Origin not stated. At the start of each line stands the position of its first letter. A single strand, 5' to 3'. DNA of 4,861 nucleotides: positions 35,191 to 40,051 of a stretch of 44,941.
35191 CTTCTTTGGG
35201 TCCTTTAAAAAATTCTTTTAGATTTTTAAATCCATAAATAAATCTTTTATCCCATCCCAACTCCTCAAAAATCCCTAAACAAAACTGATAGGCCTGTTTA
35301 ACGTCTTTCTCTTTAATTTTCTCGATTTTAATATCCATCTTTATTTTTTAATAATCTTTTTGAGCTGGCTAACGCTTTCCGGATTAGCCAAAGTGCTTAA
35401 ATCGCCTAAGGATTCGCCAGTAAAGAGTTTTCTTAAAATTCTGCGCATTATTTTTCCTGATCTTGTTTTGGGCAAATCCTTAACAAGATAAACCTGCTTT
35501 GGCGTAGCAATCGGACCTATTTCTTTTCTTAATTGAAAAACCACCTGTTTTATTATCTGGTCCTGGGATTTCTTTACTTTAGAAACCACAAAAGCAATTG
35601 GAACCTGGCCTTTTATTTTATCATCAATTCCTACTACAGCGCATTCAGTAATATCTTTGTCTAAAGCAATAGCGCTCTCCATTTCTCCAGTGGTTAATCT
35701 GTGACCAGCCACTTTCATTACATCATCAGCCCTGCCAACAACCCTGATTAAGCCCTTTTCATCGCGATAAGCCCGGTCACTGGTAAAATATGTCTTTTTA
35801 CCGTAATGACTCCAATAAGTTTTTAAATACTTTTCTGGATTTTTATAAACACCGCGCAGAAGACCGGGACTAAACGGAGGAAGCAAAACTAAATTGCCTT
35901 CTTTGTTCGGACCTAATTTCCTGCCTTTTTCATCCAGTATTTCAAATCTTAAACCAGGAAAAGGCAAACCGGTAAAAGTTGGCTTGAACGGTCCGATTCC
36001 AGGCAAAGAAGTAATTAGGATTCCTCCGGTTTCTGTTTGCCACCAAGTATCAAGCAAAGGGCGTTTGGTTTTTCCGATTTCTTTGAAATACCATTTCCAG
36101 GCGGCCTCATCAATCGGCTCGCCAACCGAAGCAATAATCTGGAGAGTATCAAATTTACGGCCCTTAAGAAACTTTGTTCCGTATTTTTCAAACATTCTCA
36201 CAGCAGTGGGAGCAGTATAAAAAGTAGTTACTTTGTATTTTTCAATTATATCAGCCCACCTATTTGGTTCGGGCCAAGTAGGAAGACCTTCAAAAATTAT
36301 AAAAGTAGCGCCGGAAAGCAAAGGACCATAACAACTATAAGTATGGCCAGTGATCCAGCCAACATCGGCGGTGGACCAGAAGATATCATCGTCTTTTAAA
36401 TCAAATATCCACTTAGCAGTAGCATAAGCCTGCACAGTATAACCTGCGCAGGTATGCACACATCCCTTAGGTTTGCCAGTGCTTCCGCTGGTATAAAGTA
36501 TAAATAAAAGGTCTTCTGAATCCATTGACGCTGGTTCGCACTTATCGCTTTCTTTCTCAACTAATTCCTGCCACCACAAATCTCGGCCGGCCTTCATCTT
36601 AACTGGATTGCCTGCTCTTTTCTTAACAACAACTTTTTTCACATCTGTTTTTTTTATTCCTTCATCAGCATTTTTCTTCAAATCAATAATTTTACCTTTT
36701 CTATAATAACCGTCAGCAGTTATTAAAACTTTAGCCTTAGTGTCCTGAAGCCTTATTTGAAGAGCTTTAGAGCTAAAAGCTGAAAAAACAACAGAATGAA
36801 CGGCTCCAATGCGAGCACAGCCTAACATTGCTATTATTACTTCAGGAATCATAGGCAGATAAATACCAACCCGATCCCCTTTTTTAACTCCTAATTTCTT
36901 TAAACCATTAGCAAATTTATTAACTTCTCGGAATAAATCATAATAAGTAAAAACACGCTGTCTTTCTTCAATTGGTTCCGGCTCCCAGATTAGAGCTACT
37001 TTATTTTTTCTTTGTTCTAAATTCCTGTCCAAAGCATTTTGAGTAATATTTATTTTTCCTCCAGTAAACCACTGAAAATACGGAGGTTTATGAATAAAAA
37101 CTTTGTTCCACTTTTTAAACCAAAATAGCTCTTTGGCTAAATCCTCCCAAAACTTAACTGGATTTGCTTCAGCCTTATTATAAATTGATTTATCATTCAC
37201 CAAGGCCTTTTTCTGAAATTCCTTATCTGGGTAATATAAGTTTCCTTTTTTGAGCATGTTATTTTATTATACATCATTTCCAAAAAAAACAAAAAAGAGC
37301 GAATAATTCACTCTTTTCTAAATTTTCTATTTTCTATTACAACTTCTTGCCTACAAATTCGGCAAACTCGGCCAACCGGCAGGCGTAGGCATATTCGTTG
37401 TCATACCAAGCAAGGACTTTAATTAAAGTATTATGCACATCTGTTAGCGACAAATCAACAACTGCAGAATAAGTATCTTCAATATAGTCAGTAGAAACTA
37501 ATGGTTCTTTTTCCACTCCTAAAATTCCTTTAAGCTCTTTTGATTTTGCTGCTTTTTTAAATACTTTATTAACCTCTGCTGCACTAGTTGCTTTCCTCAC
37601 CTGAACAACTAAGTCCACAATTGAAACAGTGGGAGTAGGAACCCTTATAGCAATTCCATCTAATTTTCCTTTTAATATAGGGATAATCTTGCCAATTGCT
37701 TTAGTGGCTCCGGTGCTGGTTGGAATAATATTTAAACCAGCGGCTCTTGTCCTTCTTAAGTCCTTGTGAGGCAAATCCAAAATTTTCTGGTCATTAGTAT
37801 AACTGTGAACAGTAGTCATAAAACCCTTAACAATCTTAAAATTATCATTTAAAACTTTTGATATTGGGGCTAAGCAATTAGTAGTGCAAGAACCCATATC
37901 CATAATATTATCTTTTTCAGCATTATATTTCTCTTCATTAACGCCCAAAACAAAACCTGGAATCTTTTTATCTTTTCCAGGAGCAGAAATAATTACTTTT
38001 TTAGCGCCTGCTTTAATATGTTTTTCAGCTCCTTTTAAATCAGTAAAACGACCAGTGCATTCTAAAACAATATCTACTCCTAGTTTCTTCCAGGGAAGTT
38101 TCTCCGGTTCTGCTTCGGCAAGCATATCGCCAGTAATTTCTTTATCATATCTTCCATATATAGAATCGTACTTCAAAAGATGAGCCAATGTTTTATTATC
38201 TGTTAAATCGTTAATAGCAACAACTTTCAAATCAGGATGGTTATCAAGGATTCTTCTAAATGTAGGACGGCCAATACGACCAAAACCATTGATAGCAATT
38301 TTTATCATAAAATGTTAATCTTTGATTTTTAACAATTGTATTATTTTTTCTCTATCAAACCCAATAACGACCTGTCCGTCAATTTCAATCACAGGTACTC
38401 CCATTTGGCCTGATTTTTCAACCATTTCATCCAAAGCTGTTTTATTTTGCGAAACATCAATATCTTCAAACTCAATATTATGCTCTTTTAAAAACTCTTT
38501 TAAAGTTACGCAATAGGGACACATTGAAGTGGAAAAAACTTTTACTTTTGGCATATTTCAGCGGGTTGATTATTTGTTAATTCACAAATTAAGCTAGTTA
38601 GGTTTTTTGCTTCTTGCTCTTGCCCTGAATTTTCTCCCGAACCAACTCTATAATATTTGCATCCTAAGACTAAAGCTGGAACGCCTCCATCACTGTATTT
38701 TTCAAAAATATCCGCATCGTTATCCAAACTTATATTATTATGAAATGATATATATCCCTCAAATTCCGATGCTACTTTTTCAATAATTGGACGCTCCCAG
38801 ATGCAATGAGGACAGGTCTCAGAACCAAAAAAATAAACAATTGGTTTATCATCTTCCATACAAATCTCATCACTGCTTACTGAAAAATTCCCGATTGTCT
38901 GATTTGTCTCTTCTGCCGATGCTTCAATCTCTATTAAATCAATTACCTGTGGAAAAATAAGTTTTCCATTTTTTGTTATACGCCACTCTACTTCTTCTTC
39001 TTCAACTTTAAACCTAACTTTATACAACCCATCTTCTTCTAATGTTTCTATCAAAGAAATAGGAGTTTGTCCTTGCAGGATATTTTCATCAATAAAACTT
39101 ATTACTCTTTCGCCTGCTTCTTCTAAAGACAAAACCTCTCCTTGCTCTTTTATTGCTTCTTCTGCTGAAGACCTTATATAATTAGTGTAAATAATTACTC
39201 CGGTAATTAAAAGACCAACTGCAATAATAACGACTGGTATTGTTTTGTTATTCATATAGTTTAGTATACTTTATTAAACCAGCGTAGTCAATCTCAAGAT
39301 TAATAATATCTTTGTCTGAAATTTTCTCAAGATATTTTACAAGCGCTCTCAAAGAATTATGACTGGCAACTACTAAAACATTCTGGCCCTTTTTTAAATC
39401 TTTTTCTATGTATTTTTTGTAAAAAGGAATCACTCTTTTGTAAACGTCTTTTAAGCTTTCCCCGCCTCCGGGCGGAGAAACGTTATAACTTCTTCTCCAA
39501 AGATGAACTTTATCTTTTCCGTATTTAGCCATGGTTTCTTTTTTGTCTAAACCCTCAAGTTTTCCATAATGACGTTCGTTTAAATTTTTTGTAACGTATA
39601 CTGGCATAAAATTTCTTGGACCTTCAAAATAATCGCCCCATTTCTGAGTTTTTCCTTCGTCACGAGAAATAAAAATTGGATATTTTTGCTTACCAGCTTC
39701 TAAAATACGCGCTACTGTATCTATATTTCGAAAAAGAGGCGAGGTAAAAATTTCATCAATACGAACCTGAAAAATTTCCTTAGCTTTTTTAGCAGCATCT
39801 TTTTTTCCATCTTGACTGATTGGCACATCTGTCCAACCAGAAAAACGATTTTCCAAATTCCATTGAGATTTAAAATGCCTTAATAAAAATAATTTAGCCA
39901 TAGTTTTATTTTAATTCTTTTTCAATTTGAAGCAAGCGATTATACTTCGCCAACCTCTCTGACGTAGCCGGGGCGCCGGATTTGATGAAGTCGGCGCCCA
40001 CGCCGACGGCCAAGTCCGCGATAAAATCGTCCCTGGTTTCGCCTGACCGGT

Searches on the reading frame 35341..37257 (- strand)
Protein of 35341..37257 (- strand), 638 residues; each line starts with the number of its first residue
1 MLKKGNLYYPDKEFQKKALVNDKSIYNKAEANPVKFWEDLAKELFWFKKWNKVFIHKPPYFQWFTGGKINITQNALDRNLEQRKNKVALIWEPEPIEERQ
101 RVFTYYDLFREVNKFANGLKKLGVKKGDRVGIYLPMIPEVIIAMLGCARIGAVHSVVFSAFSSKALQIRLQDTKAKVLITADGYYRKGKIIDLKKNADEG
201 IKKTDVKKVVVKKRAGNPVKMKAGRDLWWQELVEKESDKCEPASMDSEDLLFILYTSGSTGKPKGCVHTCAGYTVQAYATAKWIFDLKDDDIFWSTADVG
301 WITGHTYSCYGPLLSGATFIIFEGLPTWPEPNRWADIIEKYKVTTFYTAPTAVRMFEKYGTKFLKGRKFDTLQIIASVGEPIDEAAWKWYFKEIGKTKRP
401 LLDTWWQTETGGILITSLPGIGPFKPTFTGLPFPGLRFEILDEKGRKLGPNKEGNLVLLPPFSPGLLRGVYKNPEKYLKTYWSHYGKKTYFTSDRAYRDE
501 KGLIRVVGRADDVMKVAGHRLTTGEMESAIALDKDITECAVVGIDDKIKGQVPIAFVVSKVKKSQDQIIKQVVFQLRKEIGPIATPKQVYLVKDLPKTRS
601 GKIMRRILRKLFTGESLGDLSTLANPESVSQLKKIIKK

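Call 44: search_protein_families(library=pfam, proteins=[window:35341-37257:-], max_evalue=0.00001)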
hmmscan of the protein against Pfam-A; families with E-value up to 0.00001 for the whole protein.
window:35341-37257:- (638 aa): 3 families
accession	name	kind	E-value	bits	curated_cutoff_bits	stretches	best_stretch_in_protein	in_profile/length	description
PF00501.34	AMP-binding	-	6.8e-87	292.2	29.9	1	77-458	2-374/384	AMP-binding enzyme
PF13193.12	AMP-binding_C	-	1.4e-23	84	24.5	1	525-602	1-76/76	AMP-binding enzyme C-terminal domain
PF16177.11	ACAS_N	-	1.2e-15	57.5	27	1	24-75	3-55/55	Acetyl-coenzyme A synthetase N-terminus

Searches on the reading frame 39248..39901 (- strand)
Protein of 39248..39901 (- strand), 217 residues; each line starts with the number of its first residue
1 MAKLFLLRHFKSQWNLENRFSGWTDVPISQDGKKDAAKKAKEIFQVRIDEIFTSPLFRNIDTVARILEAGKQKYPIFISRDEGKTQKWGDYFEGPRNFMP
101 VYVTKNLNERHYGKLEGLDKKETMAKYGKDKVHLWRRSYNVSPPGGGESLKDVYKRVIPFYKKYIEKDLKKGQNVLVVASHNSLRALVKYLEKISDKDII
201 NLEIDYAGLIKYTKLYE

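Call 44: search_protein_families(library=pfam, proteins=[window:39248-39901:-], max_evalue=0.00001)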
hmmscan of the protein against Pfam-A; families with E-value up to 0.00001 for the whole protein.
window:39248-39901:- (217 aa): 1 family
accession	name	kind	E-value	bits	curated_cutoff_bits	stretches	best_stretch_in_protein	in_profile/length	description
PF00300.27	His_Phos_1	-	3.1e-36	125.3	21.7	2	97-211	68-178/194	Histidine phosphatase superfamily (branch 1)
